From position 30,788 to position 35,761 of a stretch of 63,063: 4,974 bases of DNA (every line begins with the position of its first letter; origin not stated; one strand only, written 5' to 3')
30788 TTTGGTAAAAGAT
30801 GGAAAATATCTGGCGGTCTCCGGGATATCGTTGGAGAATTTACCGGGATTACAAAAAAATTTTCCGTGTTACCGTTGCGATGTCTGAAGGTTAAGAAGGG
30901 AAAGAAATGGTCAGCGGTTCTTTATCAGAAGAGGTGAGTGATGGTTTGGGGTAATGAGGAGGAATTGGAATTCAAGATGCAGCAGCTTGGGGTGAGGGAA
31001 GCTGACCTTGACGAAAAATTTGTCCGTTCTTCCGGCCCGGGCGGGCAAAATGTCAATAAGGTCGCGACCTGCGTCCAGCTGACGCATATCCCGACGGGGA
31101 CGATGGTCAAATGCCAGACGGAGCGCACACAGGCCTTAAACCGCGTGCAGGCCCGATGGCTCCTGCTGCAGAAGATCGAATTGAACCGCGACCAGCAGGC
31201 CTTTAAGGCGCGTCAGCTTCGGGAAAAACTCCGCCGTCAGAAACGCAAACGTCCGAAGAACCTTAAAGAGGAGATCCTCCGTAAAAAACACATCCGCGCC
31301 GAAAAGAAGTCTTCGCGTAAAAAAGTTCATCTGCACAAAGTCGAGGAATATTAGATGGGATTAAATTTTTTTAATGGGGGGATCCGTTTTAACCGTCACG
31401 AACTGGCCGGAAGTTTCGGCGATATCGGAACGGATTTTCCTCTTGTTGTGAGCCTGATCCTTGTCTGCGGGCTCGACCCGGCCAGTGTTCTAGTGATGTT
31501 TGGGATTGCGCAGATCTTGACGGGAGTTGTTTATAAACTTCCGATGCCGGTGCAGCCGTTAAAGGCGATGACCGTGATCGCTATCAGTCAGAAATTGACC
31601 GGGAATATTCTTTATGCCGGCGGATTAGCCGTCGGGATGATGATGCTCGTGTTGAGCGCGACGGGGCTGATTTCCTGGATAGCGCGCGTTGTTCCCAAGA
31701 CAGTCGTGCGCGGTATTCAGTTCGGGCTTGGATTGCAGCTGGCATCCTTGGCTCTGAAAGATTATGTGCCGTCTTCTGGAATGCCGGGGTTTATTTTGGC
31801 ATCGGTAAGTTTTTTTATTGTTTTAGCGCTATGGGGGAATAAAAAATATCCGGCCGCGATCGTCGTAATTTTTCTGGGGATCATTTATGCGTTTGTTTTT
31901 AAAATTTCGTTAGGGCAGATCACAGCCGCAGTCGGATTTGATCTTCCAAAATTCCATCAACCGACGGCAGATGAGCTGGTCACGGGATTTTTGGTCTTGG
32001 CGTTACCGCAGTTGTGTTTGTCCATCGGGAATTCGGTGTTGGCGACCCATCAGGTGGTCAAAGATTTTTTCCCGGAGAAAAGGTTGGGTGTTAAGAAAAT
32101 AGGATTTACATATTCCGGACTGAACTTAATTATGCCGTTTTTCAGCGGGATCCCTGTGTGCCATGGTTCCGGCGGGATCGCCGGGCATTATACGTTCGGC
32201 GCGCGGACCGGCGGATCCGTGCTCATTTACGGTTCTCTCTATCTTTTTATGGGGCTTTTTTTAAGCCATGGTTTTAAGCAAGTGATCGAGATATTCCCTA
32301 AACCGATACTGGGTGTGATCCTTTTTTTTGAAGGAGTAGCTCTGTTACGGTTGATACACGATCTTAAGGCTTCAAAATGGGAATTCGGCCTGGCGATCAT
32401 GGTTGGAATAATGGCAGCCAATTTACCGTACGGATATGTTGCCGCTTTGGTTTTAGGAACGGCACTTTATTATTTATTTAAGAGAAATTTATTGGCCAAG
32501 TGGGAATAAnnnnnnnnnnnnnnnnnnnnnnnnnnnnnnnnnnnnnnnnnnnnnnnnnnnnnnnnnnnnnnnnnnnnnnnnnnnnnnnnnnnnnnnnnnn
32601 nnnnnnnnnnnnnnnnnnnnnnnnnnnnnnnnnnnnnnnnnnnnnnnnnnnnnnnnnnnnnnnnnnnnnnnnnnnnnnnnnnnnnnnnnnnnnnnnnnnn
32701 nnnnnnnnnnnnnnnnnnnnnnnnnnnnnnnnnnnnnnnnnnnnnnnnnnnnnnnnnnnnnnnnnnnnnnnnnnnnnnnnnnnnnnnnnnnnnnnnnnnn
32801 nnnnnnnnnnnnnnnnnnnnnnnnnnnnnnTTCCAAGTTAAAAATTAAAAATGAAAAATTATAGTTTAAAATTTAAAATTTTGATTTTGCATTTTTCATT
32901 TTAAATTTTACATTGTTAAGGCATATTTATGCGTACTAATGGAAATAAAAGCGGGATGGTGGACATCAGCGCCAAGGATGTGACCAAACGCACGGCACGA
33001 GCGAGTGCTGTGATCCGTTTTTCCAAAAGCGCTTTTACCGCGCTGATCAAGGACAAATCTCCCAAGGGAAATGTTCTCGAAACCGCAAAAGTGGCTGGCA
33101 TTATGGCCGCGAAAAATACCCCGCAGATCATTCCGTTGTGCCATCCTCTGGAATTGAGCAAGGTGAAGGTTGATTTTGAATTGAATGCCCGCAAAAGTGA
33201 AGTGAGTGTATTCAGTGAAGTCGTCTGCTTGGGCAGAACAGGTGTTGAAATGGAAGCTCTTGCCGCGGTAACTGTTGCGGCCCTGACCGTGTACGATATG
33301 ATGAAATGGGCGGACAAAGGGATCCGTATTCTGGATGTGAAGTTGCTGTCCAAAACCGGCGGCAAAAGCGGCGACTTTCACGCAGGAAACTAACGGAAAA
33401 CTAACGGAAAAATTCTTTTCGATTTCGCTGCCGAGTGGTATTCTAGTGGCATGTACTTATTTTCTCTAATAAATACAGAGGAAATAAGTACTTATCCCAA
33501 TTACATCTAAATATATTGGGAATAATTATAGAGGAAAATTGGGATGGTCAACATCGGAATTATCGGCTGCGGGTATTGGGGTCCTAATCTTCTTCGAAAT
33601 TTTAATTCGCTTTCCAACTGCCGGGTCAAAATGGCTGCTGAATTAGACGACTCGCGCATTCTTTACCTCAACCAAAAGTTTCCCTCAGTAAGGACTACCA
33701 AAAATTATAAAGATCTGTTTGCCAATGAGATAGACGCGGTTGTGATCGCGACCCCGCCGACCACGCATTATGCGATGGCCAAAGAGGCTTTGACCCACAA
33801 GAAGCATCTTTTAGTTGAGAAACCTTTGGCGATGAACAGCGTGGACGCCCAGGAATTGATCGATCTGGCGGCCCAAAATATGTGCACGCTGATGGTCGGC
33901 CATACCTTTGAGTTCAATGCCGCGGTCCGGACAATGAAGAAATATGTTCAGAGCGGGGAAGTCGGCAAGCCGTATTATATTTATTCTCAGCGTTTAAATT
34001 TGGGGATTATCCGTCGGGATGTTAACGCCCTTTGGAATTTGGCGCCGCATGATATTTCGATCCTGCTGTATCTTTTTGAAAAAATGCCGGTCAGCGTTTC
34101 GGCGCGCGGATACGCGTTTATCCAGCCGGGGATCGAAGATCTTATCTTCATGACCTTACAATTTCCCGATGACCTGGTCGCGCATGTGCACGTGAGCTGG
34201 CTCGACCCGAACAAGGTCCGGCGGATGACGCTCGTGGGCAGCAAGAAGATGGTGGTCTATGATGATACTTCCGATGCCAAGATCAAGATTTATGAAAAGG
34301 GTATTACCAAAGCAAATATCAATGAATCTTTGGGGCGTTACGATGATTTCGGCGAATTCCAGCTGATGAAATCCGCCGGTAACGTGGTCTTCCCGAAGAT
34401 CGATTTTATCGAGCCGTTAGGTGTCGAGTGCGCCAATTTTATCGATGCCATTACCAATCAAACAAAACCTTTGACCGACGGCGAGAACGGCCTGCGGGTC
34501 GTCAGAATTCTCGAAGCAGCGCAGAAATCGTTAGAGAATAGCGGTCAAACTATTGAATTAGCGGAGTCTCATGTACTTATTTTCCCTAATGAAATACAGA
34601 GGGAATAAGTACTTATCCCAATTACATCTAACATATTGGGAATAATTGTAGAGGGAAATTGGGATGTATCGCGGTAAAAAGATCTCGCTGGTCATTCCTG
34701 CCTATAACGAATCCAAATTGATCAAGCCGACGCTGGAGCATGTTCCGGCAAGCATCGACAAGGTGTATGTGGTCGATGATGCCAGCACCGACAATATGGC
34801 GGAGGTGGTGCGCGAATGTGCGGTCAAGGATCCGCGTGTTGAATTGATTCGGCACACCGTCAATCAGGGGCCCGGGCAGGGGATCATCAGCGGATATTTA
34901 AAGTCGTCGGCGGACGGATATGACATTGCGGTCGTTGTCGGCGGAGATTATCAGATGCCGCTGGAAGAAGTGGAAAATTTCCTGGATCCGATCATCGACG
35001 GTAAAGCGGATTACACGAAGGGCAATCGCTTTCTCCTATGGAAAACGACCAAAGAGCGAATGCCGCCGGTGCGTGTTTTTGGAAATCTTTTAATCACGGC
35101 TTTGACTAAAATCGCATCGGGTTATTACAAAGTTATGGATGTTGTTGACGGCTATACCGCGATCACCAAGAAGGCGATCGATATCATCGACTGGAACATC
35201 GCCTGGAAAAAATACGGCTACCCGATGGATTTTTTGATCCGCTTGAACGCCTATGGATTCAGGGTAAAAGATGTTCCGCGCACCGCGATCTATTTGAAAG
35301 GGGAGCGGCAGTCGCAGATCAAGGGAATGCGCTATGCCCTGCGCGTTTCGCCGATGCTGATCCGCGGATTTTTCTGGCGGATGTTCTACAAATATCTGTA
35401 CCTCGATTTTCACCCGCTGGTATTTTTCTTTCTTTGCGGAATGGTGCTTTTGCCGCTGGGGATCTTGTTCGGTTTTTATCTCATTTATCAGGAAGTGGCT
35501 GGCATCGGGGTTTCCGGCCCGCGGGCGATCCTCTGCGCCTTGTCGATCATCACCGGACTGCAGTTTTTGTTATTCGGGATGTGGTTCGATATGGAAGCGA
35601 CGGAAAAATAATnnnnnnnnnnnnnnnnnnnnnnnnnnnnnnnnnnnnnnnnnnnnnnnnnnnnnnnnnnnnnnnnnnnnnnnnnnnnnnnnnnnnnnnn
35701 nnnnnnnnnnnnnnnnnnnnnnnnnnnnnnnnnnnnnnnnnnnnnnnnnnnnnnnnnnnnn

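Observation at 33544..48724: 15-kb overlapping-gene island for extracytoplasmic glycosylation with an unusual density of GT-C enzymes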

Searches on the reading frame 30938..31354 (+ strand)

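Call 8: search_protein_families(library=pfam, proteins=[window:30938-31354:+], max_evalue=0.001)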
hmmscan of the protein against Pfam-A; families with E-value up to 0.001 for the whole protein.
window:30938-31354:+ (138 aa): 1 family
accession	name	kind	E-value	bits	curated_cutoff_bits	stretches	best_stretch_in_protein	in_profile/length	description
PF00472.26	RF-1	-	6.5e-26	91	35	1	17-133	5-115/116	RF-1 domain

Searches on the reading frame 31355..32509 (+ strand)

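Call 8: search_protein_families(library=pfam, proteins=[window:31355-32509:+], max_evalue=0.001)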
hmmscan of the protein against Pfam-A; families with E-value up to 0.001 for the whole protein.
window:31355-32509:+ (384 aa): 1 family
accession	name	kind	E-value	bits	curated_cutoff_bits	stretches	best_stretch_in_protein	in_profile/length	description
PF16983.11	MFS_MOT1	-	4.6e-52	175.5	30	2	212-330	2-111/111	Molybdate transporter of MFS superfamily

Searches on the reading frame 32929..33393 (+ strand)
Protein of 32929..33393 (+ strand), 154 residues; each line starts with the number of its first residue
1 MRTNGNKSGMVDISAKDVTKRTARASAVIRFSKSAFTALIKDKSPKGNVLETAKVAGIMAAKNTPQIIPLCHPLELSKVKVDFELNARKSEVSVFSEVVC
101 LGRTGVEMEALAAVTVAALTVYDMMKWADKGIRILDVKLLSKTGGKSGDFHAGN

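Call 8: search_protein_families(library=pfam, proteins=[window:32929-33393:+], max_evalue=0.001)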
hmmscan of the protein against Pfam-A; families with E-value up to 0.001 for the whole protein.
window:32929-33393:+ (154 aa): 1 family
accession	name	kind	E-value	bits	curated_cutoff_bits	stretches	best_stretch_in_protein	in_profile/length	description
PF01967.27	MoaC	-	1.4e-53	180.9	27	1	10-145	1-136/136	MoaC family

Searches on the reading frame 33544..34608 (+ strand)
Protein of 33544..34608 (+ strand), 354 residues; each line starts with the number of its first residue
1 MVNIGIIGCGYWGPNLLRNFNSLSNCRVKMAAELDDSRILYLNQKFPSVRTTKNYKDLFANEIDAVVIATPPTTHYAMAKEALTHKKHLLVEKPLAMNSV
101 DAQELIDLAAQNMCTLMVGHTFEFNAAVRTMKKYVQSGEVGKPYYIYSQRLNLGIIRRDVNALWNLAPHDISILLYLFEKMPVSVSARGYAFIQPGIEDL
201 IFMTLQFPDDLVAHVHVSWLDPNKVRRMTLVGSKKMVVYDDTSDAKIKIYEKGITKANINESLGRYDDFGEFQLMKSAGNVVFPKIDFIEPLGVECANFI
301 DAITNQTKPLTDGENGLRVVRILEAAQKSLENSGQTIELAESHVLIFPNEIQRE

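Call 3: search_protein_families(library=pfam, proteins=[window:33544-34608:+], max_evalue=0.01)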
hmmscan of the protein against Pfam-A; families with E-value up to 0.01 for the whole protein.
window:33544-34608:+ (354 aa): 5 families
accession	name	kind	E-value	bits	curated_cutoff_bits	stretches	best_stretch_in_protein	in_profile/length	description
PF01408.29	GFO_IDH_MocA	-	3.7e-24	86.2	24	1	2-120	1-120/120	Oxidoreductase family, NAD-binding Rossmann fold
PF22725.1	GFO_IDH_MocA_C3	-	7.5e-17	61.9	27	1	128-237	1-123/124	GFO/IDH/MocA C-terminal domain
PF02894.22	GFO_IDH_MocA_C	-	1.3e-13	51.7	22.9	1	162-338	42-217/218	Oxidoreductase family, C-terminal alpha/beta domain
PF03447.22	NAD_binding_3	-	8.5e-05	23.7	24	1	8-118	1-115/116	Homoserine dehydrogenase, NAD binding domain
PF03807.23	F420_oxidored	-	9.5e-05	23.4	21.6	1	4-91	2-89/94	NADP oxidoreductase coenzyme F420-dependent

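Call 5: search_protein_families(library=ncbifam, proteins=[window:33544-34608:+], max_evalue=0.01)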
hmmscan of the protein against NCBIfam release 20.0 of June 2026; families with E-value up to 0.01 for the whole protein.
window:33544-34608:+ (354 aa): 11 families
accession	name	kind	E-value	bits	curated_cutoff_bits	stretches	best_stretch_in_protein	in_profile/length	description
NF040723.1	UDP-GlcNAcDh_Arch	equivalog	1.7e-52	178.9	450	2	3-261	2-259/302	UDP-N-acetylglucosamine 3-dehydrogenase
TIGR04380.1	myo_inos_iolG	equivalog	4e-32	111.4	355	1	1-266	1-281/330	inositol 2-dehydrogenase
NF041392.1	XylDh_Gfo6_Halo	equivalog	3.8e-19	68.7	350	1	2-150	17-170/350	D-xylose 1-dehydrogenase Gfo6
NF008607.0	PRK11579.1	subfamily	8.6e-19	67.7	330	1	2-238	5-248/346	oxidoreductase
NF052479.1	LevoglcsnDh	equivalog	2.5e-17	62.6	650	1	29-142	39-153/386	levoglucosan dehydrogenase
NF058561.1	BT_2158_fam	equivalog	1e-15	57.3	750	1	2-142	36-176/487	glycoside 3-dehydrogenase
NF052679.1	InsChiInosDhIolG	equivalog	2.2e-11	43.4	540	1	2-181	3-188/343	bifunctional inositol 2-dehydrogenase/D-chiro-inositol 1-dehydrogenase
NF007574.0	PRK10206.1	equivalog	2.5e-10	39.9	352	1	52-142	54-145/345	oxidoreductase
NF058563.1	BT_2159_fam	equivalog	1.1e-08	34.5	650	1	2-142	1-142/350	disaccharide 3-dehydrogenase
NF009830.0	PRK13304.1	equivalog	2.2e-05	24.1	267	1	1-112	1-112/265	aspartate dehydrogenase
NF003989.0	PRK05472.1-3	equivalog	0.0066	16.2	177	0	2-81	86-166/215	redox-sensing transcriptional repressor Rex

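Call 79: search_solved_structures(query=window:33544-34608:+, max_evalue=1e-10)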
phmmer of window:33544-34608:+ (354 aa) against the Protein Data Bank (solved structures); distinct sequences matched with E-value up to 1e-10: 17.
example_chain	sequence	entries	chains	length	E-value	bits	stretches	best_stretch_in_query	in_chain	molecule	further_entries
3c1a_A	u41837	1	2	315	8.5e-21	77.5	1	2-250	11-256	Putative oxidoreductase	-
7bvj_A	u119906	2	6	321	9e-18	67.5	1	57-253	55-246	Oxidoreductase, NAD-binding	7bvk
6o15_A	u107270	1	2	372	6.6e-16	61.4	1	1-215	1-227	Uncharacterized oxidoreductase YjhC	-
6jw6_A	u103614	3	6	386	8.8e-15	57.7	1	2-147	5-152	Dehydrogenase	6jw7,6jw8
3e82_A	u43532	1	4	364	4.7e-14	55.3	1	2-242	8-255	Putative oxidoreductase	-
9m3d_B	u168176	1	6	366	6.9e-14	54.8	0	4-149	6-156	DgpA1 from W974-1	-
7xr9_A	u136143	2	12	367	1.1e-13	54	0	3-147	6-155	DgpA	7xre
3ezy_A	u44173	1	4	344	2.4e-13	53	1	3-193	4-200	Dehydrogenase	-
6z3b_B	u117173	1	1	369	3.2e-13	52.6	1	3-211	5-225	Gfo/Idh/MocA family oxidoreductase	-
6z3b_A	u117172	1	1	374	3.3e-13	52.5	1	3-212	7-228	Gfo/Idh/MocA family oxidoreductase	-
6z3c_AAA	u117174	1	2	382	3.5e-13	52.4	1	3-212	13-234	Gfo/Idh/MocA family oxidoreductase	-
3ec7_A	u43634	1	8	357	9.1e-13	51.1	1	3-179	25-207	Putative Dehydrogenase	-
5uhw_A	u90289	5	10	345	3.6e-12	49.1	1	5-145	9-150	Oxidoreductase protein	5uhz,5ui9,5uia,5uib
9azo_A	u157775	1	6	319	9.6e-12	47.7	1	5-179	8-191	PmdC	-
3e18_A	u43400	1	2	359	1.6e-11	47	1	50-343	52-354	oxidoreductase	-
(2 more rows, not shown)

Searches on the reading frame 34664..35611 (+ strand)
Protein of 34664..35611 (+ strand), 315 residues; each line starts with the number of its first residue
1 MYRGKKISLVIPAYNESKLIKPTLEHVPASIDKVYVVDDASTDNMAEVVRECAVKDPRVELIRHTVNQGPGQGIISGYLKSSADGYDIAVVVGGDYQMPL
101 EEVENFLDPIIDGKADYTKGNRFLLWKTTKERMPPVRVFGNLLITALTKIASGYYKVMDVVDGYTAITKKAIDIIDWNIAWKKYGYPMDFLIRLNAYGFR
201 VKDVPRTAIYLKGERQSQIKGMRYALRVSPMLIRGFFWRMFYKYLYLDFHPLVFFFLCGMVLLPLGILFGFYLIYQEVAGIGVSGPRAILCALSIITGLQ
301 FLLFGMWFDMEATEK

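Call 3: search_protein_families(library=pfam, proteins=[window:34664-35611:+], max_evalue=0.01)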
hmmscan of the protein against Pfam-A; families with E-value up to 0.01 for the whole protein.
window:34664-35611:+ (315 aa): 2 families
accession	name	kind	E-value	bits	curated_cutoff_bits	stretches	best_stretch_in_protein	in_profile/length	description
PF00535.33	Glycos_transf_2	-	3.1e-20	73.2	23.3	1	8-172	1-164/168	Glycosyl transferase family 2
PF13641.12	Glyco_tranf_2_3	-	0.00042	20.8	27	1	7-70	3-71/230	Glycosyltransferase like family 2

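Call 5: search_protein_families(library=ncbifam, proteins=[window:34664-35611:+], max_evalue=0.01)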
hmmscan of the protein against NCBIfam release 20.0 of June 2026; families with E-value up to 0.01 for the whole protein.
window:34664-35611:+ (315 aa): 17 families
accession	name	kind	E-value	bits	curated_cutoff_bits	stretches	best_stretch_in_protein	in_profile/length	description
TIGR04182.1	glyco_TIGR04182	equivalog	7.7e-26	91.2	325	1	7-312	2-283/293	S-layer glycoprotein N-glycosyltransferase AglJ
NF058614.1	PPMAGASynPpgS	equivalog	2.6e-15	56.5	370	1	8-212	3-200/226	polyprenyl-phospho-N-acetylgalactosaminyl synthase PpgS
NF041391.1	DPhHxTase_Halo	equivalog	5.1e-12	45.2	375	1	13-206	3-181/213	dolichyl-phosphate hexose transferase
NF047588.1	GlcsyltransPgfSStrep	equivalog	7.4e-10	38.5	500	1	6-113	2-113/308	glycosyltransferase PgfS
TIGR03937.1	PgaC_IcaA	equivalog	1.3e-09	37.5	422.3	1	5-84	45-127/407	poly-beta-1,6-N-acetyl-D-glucosamine synthase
NF007986.1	PRK10714.1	equivalog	1.5e-06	27.4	529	1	5-108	6-113/316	undecaprenyl-phosphate 4-deoxy-4-formamido-L-arabinose transferase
NF045692.1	OglycostaseCruG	equivalog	2.1e-06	26.9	600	1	6-63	42-102/386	2'-O-glycosyltransferase CruG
NF047683.1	TeichurnBiosyTuaG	equivalog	4e-06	26.6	400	1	5-70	6-74/252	teichuronic acid biosynthesis protein TuaG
NF053846.1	glyco_with_XrtP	equivalog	4e-06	25.8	520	1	9-65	45-103/440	XrtP-associated glycosyltransferase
TIGR03965.1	mycofact_glyco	equivalog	1.1e-05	24.5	280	1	5-71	74-143/467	mycofactocin biosynthesis glycosyltransferase MftF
TIGR04283.1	glyco_like_mftF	equivalog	3.2e-05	23.6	182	1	7-54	1-51/221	TIGR04283 family arsenosugar biosynthesis glycosyltransferase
NF010496.0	PRK13915.1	equivalog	4.2e-05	22.8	262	1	3-119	29-152/307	glucosyl-3-phosphoglycerate synthase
NF007482.0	PRK10073.1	equivalog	8.2e-05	21.8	423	1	5-70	6-73/334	glycosyltransferase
TIGR04195.1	S_glycosyl_SunS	equivalog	0.00068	18.6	350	1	9-51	61-103/421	SunS family peptide S-glycosyltransferase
NF041865.1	EpsU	equivalog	0.0025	16.9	700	1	5-93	39-130/394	exopolysaccharide biosynthesis GT2 family glycosyltransferase EpsU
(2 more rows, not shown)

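Call 77: search_solved_structures(query=window:34664-35611:+, max_evalue=0.001)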
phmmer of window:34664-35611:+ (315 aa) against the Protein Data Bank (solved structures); distinct sequences matched with E-value up to 0.001: 6.
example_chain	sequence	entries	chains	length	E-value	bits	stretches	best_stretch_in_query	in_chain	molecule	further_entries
2z87_A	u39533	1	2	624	2.9e-06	29.8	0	6-73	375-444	Chondroitin synthase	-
2z86_A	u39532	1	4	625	2.9e-06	29.8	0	6-73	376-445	Chondroitin synthase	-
5hea_A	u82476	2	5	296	1.3e-05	27.7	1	3-96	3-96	Putative glycosyltransferase (GalT1)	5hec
9hwj_A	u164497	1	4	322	6.5e-05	25.4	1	4-109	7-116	Undecaprenyl-phosphate 4-deoxy-4-formamido-L-arabinose transferase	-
9bhc_C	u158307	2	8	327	0.00016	24.1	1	5-108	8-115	Undecaprenyl-phosphate 4-deoxy-4-formamido-L-arabinose transferase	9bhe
8vxh_A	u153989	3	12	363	0.0002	23.8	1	5-108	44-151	Undecaprenyl-phosphate 4-deoxy-4-formamido-L-arabinose transferase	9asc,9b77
